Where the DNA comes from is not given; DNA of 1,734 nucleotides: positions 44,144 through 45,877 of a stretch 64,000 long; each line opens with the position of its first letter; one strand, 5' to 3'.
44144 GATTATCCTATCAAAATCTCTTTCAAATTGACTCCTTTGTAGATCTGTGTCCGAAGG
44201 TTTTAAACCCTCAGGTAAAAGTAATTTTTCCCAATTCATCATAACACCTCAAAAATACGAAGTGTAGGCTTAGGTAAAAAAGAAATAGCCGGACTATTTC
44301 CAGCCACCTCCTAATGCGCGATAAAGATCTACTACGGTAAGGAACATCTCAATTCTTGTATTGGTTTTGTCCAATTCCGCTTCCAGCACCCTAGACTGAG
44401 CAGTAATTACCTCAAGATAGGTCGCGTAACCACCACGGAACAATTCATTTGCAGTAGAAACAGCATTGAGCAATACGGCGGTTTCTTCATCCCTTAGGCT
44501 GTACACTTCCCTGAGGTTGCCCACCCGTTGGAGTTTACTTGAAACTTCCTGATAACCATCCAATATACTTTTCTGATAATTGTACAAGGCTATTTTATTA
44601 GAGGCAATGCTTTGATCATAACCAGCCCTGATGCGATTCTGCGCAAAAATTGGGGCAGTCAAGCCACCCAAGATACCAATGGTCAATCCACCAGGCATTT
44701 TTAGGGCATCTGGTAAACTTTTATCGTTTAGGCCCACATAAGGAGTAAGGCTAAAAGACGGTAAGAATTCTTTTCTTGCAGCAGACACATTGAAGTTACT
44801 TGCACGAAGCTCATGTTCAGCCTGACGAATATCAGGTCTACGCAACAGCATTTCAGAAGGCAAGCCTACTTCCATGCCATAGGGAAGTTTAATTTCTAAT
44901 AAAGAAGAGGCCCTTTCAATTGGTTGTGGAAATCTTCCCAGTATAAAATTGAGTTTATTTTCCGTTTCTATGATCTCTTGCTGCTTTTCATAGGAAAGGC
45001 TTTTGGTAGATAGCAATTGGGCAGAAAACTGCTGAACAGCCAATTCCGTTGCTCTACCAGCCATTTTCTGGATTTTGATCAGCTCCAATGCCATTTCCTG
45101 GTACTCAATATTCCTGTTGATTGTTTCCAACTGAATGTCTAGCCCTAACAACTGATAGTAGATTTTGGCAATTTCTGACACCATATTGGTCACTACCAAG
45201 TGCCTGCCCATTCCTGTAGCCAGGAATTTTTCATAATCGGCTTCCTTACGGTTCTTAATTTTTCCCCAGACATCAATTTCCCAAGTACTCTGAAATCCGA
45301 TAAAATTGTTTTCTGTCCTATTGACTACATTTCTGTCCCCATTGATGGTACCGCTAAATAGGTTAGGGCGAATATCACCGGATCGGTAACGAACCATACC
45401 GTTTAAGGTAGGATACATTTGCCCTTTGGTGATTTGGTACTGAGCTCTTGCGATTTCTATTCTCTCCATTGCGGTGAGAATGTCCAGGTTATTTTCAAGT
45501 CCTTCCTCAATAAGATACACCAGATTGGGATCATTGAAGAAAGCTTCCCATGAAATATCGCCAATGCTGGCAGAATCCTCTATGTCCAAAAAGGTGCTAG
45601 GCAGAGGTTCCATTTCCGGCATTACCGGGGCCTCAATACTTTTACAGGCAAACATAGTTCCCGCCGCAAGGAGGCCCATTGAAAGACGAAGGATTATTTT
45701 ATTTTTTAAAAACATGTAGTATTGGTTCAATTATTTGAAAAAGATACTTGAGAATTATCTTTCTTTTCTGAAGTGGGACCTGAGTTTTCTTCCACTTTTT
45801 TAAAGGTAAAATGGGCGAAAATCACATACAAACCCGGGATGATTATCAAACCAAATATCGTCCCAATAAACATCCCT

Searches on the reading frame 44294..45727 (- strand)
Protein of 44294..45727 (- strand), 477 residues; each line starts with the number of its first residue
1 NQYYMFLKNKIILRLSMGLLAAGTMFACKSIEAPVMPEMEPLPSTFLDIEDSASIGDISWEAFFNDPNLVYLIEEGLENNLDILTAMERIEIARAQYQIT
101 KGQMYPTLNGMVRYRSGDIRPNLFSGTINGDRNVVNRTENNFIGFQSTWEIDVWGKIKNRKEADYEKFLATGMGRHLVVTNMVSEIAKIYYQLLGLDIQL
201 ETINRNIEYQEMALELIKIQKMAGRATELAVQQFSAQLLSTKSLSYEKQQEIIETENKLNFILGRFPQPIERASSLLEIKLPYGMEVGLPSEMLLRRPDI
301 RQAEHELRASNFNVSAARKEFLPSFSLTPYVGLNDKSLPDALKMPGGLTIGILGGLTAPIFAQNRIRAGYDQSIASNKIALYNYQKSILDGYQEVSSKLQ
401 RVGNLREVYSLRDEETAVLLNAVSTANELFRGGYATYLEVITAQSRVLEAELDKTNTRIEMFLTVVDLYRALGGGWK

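Call 48: search_protein_families(library=pfam, proteins=[window:44294-45727:-], max_evalue=0.001)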
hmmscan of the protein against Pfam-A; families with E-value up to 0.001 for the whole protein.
window:44294-45727:- (477 aa): 1 family
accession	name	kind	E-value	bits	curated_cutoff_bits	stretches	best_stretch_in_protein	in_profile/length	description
PF02321.23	OEP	-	1.6e-39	136.1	22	2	72-264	4-187/187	Outer membrane efflux protein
